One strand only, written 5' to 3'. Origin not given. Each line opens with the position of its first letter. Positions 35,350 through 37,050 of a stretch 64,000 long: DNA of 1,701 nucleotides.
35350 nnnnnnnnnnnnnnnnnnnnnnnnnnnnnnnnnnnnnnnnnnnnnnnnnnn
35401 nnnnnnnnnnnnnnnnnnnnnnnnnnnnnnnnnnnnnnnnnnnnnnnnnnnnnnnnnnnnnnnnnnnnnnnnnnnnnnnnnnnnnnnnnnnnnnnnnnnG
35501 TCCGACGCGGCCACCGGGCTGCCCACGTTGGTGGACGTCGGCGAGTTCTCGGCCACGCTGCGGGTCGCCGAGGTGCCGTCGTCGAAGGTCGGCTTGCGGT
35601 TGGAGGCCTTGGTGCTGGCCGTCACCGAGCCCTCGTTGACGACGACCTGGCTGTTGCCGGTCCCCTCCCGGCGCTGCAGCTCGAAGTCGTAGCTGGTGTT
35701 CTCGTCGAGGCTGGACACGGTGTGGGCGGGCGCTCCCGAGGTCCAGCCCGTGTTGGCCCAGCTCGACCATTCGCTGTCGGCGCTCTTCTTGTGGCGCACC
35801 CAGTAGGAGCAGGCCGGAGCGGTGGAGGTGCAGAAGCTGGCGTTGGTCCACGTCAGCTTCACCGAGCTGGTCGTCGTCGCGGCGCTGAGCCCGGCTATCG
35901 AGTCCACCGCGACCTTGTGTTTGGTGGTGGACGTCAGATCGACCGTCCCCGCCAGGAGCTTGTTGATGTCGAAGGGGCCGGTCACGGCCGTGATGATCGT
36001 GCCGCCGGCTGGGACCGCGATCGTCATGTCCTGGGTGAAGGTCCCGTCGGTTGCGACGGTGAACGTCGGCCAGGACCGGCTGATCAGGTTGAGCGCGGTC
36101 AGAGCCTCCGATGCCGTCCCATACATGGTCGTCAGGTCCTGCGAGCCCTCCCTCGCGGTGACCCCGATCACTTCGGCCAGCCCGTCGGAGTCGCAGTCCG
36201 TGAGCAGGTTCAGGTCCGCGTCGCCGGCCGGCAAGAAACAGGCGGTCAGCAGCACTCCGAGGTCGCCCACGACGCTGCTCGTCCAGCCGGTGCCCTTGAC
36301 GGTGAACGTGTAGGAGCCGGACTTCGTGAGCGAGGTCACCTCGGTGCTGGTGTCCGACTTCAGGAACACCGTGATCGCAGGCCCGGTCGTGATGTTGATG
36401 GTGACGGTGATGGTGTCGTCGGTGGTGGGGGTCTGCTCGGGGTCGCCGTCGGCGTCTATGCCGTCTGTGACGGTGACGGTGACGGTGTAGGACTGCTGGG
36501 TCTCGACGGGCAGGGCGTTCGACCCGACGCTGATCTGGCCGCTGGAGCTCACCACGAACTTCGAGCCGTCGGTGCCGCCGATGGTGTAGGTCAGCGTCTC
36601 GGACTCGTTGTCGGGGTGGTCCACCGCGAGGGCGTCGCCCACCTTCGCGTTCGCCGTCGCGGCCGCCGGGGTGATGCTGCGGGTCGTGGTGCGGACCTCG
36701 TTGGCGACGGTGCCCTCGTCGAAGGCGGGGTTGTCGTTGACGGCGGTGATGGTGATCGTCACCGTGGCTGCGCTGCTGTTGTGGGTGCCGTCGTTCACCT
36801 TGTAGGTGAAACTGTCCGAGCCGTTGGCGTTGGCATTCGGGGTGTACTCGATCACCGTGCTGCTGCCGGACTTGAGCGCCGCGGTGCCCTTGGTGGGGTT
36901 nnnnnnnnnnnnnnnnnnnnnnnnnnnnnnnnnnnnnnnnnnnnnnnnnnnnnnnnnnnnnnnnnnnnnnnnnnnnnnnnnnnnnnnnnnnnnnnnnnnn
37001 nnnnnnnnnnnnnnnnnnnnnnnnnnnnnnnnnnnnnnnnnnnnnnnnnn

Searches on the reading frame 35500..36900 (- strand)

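Call 70: search_protein_families(library=pfam, proteins=[window:35500-36900:-], max_evalue=0.01)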
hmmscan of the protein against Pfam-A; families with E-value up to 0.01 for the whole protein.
window:35500-36900:- (467 aa): 5 families
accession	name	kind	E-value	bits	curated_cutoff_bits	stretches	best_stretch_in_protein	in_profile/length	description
PF17963.7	Big_9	-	8.4e-10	39.8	23.6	1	2-50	43-89/89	Bacterial Ig domain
PF17892.7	Cadherin_5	-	1.6e-07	31.5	26.5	1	14-52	60-98/98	Cadherin-like domain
PF00028.23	Cadherin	-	2.8e-06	28.1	28.8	1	87-170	15-92/93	Cadherin domain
PF00041.27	fn3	-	0.0011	19.6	25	1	338-417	6-75/84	Fibronectin type III domain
PF16184.11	Cadherin_3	-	0.0071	16.8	25.5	0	16-51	71-106/106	Cadherin-like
